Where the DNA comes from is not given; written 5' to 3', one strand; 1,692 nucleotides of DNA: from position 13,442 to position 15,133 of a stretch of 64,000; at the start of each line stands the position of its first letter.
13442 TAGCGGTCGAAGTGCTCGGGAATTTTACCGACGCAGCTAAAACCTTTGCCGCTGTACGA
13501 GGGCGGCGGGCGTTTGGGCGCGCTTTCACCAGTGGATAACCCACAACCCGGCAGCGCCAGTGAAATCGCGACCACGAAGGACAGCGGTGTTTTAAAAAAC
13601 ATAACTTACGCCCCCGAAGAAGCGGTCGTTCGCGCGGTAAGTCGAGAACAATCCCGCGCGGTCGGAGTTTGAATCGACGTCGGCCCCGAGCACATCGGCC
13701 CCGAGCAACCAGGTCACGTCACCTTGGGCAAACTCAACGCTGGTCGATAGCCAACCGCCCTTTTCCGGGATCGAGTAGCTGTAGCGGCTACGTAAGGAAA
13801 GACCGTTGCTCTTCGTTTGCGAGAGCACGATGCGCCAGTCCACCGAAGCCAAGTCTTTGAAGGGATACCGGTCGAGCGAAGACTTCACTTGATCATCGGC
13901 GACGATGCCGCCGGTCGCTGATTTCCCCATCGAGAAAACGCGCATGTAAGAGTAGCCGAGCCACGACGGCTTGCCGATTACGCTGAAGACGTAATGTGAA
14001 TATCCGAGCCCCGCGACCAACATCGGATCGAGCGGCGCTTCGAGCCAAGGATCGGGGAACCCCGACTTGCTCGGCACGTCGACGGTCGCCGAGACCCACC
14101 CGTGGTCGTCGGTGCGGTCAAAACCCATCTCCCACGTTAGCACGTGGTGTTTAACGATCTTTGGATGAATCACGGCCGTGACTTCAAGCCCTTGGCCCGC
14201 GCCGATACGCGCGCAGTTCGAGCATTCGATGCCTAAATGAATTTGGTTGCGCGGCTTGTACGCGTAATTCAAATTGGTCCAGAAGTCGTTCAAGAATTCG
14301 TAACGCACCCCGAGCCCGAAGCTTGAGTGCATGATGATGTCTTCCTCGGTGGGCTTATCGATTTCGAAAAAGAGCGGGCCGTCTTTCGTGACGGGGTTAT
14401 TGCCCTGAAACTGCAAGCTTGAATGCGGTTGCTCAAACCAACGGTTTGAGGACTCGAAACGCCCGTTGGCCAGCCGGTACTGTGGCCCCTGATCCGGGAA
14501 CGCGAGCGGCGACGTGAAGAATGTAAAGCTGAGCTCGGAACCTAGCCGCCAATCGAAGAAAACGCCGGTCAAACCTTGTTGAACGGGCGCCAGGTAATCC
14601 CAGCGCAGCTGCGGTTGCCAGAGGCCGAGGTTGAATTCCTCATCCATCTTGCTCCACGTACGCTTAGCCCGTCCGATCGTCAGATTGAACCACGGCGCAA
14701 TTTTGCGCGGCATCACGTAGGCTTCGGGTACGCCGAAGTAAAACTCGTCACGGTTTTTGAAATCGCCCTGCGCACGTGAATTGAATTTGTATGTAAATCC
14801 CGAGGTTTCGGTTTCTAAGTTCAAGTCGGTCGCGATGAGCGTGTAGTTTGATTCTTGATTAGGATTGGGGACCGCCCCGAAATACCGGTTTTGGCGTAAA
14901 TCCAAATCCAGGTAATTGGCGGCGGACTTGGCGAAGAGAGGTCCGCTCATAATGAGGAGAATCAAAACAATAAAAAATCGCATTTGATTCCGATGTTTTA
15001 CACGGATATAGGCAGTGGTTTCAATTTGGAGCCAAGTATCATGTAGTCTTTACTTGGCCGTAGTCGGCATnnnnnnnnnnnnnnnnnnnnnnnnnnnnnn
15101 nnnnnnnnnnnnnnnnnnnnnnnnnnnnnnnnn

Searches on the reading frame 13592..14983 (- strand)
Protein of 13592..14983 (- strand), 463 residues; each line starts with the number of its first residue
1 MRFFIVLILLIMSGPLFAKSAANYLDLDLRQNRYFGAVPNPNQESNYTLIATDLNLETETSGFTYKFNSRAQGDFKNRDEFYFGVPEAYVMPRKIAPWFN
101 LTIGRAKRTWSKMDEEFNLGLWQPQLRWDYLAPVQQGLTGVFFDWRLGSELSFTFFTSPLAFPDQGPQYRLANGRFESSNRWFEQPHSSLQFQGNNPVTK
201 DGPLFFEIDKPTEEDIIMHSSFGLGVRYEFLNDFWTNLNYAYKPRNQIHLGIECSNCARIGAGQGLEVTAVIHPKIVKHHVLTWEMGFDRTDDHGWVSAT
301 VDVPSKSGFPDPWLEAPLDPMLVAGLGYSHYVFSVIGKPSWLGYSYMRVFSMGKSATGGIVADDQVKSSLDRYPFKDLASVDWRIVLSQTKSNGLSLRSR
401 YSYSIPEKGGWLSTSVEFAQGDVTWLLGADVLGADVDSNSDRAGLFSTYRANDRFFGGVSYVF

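Call 7: search_protein_families(library=pfam, proteins=[window:13592-14983:-], max_evalue=0.1)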
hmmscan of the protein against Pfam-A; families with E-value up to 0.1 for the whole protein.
window:13592-14983:- (463 aa): 0 families

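Call 8: search_protein_families(library=ncbifam, proteins=[window:13592-14983:-], max_evalue=0.1)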
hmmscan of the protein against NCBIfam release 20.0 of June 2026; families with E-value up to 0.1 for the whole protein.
window:13592-14983:- (463 aa): 0 families

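Call 47: find_homologous_proteins(query=window:13592-14983:-)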
Query window:13592-14983:- (463 aa): 103 proteins with E <= 0.001 among 4536 candidates.
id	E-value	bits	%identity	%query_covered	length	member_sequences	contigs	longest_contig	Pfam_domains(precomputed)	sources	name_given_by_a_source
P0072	0.0e+0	1088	100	100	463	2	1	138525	-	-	-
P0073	9.8e-256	867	80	100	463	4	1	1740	-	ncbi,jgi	jgi:hypothetical protein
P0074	3.7e-251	852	78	100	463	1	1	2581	-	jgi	jgi:hypothetical protein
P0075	5.7e-246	835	76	100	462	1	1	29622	-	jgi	-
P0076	5.0e-242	822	73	99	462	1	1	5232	-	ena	-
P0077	6.2e-235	798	72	100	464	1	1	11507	-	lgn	-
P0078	3.5e-221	753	69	99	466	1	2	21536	-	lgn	-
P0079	1.1e-216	738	69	100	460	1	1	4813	-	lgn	-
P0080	3.6e-214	730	66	100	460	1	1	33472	-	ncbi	-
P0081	9.0e-212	722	66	100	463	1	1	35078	-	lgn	-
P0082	6.9e-210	716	66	99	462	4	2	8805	-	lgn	-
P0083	7.7e-207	706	65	98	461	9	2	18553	-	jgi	jgi:hypothetical protein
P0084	1.7e-198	678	62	99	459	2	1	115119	-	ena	-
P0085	7.6e-198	676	62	99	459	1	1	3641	-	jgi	jgi:hypothetical protein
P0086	1.1e-197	676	61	97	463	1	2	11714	-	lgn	-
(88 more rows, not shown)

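Call 50: search_solved_structures(query=A5, max_evalue=10)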
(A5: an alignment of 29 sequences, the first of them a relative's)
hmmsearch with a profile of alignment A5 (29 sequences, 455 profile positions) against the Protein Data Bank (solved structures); distinct sequences matched with E-value up to 10: 0.
